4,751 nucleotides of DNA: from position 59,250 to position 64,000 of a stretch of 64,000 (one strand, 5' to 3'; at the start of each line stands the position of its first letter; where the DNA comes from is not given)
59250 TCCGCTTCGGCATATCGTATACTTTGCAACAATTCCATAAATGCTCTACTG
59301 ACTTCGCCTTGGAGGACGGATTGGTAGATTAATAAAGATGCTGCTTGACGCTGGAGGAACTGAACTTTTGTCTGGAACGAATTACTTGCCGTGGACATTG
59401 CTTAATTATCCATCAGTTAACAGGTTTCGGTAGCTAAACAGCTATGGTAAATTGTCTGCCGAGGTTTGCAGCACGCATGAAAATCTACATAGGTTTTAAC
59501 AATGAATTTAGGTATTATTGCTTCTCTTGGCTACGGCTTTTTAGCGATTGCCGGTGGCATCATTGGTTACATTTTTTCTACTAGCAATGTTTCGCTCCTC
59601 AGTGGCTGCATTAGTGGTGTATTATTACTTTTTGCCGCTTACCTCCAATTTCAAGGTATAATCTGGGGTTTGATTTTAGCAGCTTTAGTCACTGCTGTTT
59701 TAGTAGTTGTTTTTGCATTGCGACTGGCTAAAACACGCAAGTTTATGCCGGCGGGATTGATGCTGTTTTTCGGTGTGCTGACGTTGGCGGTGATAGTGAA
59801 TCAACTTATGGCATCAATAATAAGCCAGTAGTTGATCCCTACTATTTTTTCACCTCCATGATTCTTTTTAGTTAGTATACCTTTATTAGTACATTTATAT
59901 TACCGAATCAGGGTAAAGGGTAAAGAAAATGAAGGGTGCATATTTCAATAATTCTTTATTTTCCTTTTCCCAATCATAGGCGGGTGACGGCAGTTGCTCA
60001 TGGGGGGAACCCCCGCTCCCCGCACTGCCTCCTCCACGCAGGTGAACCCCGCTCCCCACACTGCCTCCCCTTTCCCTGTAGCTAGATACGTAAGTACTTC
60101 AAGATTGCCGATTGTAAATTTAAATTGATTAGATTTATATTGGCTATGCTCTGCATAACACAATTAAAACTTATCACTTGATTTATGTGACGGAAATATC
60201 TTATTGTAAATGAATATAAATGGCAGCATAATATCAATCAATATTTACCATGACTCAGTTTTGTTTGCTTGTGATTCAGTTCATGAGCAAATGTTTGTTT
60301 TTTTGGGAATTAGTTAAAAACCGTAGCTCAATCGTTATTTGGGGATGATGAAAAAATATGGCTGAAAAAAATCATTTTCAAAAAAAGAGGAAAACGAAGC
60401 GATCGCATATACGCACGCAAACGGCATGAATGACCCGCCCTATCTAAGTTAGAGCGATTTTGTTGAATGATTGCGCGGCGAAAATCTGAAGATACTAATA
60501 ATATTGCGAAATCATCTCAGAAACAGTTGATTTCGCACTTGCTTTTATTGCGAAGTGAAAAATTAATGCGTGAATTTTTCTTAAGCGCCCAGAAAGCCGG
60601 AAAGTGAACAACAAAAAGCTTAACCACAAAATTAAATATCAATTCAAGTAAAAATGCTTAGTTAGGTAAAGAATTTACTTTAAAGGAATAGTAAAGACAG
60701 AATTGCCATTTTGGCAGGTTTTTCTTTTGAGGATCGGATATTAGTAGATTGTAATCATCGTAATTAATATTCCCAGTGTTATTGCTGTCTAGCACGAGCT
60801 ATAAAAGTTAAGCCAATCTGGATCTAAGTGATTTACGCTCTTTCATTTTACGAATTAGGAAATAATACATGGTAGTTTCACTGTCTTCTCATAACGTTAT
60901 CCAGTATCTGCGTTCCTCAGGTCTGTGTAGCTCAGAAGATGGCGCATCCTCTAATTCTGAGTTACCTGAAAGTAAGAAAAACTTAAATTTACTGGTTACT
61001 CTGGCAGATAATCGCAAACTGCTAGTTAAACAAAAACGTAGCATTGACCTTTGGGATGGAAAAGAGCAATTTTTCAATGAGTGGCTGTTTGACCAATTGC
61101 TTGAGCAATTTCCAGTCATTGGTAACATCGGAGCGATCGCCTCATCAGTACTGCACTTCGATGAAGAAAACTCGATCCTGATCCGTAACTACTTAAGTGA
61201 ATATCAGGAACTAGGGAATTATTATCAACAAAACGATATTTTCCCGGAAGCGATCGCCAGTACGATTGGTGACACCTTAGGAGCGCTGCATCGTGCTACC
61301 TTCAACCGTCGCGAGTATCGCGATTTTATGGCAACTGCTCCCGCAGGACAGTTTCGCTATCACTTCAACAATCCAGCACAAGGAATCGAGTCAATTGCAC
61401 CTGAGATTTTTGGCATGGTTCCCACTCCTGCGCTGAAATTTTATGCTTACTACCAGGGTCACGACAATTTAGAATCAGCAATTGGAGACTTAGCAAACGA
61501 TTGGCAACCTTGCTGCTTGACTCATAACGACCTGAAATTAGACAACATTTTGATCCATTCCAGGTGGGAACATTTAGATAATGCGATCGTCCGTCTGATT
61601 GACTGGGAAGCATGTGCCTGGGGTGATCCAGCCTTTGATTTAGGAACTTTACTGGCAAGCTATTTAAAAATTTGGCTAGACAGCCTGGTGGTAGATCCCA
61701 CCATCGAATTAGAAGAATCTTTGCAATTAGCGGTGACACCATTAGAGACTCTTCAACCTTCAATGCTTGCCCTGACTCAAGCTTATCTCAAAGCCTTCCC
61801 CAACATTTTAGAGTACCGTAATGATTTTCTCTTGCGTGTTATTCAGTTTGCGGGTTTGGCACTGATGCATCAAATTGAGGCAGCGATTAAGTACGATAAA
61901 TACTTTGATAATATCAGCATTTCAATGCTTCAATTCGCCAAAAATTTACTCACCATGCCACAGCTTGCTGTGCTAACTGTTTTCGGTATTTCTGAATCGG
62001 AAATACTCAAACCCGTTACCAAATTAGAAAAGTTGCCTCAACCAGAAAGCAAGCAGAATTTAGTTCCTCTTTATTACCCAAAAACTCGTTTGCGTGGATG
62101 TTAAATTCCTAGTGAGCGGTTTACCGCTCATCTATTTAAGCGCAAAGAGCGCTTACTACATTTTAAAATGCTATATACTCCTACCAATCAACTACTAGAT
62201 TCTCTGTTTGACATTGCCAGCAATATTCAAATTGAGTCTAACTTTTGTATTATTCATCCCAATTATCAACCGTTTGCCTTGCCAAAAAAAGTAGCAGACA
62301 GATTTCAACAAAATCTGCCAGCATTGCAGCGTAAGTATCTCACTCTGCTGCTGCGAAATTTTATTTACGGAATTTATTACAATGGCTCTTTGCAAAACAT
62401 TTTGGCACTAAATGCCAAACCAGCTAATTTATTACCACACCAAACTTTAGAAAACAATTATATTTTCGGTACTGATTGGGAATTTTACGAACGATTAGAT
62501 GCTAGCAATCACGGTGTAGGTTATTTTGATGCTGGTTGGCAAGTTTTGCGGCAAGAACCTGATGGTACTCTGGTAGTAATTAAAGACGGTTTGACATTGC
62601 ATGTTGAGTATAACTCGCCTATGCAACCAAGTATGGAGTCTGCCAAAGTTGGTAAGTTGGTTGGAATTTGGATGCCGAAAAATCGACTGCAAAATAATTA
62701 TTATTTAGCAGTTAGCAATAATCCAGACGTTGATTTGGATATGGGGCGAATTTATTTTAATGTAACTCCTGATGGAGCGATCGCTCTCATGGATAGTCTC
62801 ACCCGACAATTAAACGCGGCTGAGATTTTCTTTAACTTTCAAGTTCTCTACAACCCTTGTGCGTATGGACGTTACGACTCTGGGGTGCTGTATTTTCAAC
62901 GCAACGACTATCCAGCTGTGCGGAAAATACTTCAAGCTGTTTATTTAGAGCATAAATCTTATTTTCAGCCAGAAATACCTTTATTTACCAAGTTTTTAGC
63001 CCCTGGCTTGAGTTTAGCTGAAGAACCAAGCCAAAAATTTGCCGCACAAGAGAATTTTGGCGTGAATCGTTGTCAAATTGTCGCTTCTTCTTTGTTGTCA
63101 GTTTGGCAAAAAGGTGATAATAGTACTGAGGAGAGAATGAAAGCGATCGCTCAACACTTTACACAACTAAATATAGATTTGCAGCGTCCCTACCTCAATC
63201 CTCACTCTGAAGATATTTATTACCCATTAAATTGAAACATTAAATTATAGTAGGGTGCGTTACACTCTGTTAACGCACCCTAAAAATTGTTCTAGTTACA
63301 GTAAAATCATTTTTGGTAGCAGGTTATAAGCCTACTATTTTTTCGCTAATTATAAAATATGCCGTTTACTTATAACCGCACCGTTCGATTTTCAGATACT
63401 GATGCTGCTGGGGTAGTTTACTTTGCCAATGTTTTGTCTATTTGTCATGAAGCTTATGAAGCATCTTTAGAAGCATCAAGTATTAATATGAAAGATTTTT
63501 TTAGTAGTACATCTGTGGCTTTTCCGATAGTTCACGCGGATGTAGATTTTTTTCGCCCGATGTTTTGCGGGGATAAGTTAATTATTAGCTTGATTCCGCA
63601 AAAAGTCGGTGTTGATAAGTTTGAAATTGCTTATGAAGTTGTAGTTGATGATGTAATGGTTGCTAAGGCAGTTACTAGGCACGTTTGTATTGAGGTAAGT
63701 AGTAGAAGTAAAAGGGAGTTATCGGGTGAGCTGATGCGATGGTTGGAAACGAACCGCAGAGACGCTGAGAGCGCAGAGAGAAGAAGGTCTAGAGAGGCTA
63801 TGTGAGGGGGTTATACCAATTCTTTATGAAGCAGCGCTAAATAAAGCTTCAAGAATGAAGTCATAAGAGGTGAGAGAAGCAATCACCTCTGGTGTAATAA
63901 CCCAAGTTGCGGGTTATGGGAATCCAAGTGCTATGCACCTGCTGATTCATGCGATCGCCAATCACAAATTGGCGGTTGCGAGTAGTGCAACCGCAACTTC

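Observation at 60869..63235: An APH-fold kinase is tightly paired with a HopA1-family-like protein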

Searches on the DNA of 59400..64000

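Call 18: search_rna_families(source=window, start=59400, end=64000, threshold=evalue, max_evalue=1)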
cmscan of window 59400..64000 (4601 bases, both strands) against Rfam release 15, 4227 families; matches with E-value up to 1: 1.
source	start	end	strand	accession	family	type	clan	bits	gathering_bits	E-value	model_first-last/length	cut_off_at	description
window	61646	61784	-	RF00015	U4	Gene; snRNA; splicing;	CL00007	19.5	46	0.27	1-138/138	no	U4 spliceosomal RNA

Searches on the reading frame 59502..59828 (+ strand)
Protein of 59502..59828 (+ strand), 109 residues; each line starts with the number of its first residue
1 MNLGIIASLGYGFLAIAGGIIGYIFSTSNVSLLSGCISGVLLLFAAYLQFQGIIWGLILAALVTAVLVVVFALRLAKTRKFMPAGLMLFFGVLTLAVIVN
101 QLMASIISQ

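Call 3: search_protein_families(library=pfam, proteins=[window:59502-59828:+], max_evalue=0.1)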
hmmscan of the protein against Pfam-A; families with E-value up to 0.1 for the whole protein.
window:59502-59828:+ (109 aa): 2 families
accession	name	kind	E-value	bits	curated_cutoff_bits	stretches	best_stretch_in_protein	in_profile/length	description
PF03647.18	Tmemb_14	-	3.5e-21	76.1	24.8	1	8-97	2-91/92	Transmembrane proteins 14C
PF13273.12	DUF4064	-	0.032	14.9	32.1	0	3-95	8-100/102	Protein of unknown function (DUF4064)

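Call 4: search_protein_families(library=ncbifam, proteins=[window:59502-59828:+], max_evalue=0.1)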
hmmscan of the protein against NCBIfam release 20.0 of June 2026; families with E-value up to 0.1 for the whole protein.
window:59502-59828:+ (109 aa): 1 family
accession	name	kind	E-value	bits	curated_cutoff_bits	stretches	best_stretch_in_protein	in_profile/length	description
TIGR00361.1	ComEC_Rec2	equivalog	0.08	11.1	190.05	1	32-107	264-334/663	DNA internalization-related competence protein ComEC/Rec2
